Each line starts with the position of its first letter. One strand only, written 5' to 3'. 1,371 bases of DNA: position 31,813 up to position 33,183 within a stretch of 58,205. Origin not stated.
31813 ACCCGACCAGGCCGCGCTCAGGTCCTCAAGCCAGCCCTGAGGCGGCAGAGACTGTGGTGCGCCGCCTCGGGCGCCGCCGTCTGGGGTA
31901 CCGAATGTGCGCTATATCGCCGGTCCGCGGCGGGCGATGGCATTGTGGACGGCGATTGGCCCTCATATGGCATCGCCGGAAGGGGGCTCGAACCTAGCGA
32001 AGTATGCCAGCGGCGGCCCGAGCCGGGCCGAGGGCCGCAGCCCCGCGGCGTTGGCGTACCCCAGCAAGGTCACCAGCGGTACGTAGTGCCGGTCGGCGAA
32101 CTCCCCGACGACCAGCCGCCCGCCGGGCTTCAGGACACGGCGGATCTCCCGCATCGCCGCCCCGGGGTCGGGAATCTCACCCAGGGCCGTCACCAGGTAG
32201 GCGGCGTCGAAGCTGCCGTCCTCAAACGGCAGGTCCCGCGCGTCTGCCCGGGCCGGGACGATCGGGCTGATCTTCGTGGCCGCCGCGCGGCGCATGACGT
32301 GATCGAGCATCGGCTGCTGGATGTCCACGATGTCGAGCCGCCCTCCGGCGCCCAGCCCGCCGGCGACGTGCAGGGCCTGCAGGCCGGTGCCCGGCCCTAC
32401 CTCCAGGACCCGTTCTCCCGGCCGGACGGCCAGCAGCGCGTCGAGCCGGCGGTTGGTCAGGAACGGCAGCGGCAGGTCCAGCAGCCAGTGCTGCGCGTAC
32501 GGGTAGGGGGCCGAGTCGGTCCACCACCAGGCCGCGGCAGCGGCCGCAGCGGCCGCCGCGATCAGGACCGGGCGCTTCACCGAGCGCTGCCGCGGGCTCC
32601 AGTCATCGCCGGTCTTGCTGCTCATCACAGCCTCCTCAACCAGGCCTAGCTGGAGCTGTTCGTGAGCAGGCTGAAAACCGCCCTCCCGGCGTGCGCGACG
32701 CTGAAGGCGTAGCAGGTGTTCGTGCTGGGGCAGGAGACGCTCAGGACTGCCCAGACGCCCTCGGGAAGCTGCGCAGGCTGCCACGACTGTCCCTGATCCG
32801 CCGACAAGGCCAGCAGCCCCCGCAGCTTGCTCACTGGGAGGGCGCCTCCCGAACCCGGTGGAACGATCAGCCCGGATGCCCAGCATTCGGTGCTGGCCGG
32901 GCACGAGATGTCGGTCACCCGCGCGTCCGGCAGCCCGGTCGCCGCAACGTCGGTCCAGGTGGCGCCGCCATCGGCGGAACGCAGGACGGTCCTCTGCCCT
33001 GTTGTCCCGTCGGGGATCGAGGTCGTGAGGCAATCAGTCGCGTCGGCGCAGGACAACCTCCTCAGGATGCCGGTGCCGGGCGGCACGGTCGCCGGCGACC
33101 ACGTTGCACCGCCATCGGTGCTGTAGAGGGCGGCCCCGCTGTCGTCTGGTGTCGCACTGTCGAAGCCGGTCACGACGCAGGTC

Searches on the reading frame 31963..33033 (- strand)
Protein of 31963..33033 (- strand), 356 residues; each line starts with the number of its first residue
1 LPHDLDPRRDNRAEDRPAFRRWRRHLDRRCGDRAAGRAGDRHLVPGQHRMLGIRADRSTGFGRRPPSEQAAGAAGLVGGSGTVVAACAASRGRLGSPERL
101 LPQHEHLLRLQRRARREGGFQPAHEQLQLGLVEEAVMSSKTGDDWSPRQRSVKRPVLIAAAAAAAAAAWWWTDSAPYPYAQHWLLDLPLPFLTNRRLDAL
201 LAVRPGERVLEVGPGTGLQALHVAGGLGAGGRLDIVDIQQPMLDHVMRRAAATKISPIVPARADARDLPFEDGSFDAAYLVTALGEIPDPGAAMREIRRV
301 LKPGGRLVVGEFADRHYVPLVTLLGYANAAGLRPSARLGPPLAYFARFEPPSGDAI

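Call 7: search_protein_families(library=pfam, proteins=[window:31963-33033:-], max_evalue=0.001)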
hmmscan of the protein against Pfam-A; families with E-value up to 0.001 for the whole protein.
window:31963-33033:- (356 aa): 7 families
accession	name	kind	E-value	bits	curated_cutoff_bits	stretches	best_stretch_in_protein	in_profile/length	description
PF08241.18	Methyltransf_11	-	2e-19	70.4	21.2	1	210-309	1-95/95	Methyltransferase domain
PF13649.12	Methyltransf_25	-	3.4e-18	66.6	27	1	209-305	1-97/97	Methyltransferase domain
PF01209.24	Ubie_methyltran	-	5.3e-18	65.7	20.1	1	199-315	41-157/233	ubiE/COQ5 methyltransferase family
PF08242.18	Methyltransf_12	-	6.3e-12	46.5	30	1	210-307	1-98/98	Methyltransferase domain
PF13847.12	Methyltransf_31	-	1.1e-11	45.1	27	1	205-313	3-113/145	Methyltransferase domain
PF13489.12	Methyltransf_23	-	6.5e-11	42.7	27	1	199-316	15-123/164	Methyltransferase domain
PF01135.25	PCMT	-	1.5e-05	25.3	20.3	1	200-309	68-171/210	Protein-L-isoaspartate(D-aspartate) O-methyltransferase (PCMT)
